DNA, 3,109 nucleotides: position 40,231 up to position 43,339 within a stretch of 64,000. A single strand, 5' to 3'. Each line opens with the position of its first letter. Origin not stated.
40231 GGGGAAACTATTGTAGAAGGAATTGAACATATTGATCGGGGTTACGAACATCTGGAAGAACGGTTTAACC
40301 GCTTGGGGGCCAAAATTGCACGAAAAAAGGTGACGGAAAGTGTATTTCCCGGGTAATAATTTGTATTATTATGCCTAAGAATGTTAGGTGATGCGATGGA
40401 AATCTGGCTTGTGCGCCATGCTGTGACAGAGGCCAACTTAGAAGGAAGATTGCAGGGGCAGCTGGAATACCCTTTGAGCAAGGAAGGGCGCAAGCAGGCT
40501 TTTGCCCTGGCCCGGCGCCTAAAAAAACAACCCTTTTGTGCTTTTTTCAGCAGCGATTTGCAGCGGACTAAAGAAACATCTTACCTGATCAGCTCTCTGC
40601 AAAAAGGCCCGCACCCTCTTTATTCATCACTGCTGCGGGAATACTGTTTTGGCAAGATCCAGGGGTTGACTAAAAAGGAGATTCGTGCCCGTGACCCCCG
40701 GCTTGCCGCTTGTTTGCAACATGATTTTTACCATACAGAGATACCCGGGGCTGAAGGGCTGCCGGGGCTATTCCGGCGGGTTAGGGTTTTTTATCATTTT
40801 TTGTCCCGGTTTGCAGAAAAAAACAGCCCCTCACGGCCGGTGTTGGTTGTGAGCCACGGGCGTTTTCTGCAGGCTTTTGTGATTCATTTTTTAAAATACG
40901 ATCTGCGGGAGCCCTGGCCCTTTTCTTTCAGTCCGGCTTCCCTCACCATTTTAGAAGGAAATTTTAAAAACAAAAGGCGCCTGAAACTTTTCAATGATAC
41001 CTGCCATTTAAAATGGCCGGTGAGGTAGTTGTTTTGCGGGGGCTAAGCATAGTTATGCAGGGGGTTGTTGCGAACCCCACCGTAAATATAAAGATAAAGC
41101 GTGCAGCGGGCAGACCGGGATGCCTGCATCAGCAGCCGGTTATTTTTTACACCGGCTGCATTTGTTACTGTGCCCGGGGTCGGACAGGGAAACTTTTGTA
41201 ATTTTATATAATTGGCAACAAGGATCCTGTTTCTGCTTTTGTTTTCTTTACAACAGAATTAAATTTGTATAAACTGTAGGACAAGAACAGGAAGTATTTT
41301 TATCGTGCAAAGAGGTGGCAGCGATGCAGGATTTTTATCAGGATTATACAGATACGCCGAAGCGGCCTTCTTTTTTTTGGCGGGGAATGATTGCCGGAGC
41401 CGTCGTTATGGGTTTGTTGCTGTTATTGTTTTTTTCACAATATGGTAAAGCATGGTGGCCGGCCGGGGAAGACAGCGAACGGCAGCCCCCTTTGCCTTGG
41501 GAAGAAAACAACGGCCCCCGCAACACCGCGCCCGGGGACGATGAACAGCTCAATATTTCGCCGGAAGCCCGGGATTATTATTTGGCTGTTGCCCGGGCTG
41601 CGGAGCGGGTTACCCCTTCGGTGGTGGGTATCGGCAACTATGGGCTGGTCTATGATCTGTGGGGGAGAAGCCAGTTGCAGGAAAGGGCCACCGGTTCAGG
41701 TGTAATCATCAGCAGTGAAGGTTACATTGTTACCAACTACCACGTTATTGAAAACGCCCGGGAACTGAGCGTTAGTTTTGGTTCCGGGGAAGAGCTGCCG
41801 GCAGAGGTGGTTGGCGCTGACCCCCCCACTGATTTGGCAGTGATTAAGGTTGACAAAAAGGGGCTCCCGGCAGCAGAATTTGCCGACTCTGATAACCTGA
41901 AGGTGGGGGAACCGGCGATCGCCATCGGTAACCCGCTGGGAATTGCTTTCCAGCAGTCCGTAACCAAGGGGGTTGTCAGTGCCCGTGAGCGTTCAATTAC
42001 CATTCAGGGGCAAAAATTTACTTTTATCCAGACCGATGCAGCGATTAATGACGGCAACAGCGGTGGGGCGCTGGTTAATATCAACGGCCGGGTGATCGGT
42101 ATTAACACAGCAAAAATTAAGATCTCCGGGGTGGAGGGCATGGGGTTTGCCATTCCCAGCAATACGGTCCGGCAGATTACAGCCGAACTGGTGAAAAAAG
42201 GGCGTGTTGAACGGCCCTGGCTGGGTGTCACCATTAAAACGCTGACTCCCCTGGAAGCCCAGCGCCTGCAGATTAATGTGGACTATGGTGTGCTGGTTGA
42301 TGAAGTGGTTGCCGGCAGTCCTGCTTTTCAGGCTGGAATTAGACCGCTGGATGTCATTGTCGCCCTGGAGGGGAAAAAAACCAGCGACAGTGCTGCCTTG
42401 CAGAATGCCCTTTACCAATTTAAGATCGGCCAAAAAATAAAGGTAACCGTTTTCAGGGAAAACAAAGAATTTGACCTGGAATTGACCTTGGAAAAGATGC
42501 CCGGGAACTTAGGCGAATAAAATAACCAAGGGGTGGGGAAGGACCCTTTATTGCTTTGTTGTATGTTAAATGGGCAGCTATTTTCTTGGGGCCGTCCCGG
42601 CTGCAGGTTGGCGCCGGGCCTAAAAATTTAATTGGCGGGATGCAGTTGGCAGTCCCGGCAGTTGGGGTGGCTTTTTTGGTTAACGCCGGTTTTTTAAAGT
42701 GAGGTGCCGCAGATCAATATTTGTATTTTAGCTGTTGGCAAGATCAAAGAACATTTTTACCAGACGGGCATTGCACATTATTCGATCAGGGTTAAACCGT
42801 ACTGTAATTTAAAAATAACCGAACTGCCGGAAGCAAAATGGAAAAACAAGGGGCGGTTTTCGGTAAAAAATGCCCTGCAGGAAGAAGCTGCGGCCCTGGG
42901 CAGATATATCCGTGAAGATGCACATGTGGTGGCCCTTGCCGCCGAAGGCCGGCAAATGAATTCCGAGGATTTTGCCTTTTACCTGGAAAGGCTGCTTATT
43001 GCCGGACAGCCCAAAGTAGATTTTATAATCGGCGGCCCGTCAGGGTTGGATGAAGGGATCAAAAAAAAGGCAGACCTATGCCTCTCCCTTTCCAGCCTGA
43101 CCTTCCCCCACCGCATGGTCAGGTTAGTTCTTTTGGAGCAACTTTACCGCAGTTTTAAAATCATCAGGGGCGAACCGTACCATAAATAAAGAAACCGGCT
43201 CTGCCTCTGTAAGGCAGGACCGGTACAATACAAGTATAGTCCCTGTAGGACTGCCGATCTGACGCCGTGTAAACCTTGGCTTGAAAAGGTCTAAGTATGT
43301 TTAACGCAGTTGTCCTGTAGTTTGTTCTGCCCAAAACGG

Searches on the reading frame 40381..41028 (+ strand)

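Call 78: search_protein_families(library=pfam, proteins=[window:40381-41028:+], max_evalue=0.00001)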
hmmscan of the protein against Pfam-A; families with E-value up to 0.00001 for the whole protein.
window:40381-41028:+ (215 aa): 1 family
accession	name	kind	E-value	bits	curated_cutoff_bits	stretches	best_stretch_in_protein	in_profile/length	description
PF00300.27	His_Phos_1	-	4.8e-43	147.5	21.7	1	8-206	1-193/194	Histidine phosphatase superfamily (branch 1)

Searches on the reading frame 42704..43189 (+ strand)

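Call 3: search_protein_families(library=pfam, proteins=[window:42704-43189:+], max_evalue=0.01)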
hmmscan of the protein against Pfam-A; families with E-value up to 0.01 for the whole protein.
window:42704-43189:+ (161 aa): 1 family
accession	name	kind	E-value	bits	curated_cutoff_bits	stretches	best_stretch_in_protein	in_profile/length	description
PF02590.22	SPOUT_MTase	-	7.6e-49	166.1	27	1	5-160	2-154/154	Predicted SPOUT methyltransferase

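Call 4: search_protein_families(library=ncbifam, proteins=[window:42704-43189:+], max_evalue=0.01)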
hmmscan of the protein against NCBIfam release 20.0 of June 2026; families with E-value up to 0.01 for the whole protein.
window:42704-43189:+ (161 aa): 9 families
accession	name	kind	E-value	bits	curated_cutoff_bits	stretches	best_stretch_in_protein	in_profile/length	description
NF000985.0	PRK00103.1-3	equivalog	1.2e-48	165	172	1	4-161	1-159/159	23S rRNA (pseudouridine(1915)-N(3))-methyltransferase RlmH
TIGR00246.1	tRNA_RlmH_YbeA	equivalog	6.5e-39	133.4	149.7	1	4-161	1-154/155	23S rRNA (pseudouridine(1915)-N(3))-methyltransferase RlmH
NF000990.0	PRK00103.2-4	equivalog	5.6e-35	120.6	207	1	5-160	2-155/157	23S rRNA (pseudouridine(1915)-N(3))-methyltransferase RlmH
NF000986.0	PRK00103.1-4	equivalog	7.7e-35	120.4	141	1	5-161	2-155/156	23S rRNA (pseudouridine(1915)-N(3))-methyltransferase RlmH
NF000989.0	PRK00103.2-3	equivalog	7.5e-31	107.4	169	1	5-161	2-159/160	23S rRNA (pseudouridine(1915)-N(3))-methyltransferase RlmH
NF000991.0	PRK00103.2-5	equivalog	1.8e-29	102.6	216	1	6-161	3-159/160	23S rRNA (pseudouridine(1915)-N(3))-methyltransferase RlmH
NF000988.0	PRK00103.2-2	equivalog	1.3e-26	93.5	199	1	6-161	3-155/156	23S rRNA (pseudouridine(1915)-N(3))-methyltransferase RlmH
NF000984.0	PRK00103.1-1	equivalog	5.1e-24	84.9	242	1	5-161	2-155/156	23S rRNA (pseudouridine(1915)-N(3))-methyltransferase RlmH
NF000987.0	PRK00103.2-1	equivalog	2.7e-20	73.3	210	1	20-161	15-151/151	23S rRNA (pseudouridine(1915)-N(3))-methyltransferase RlmH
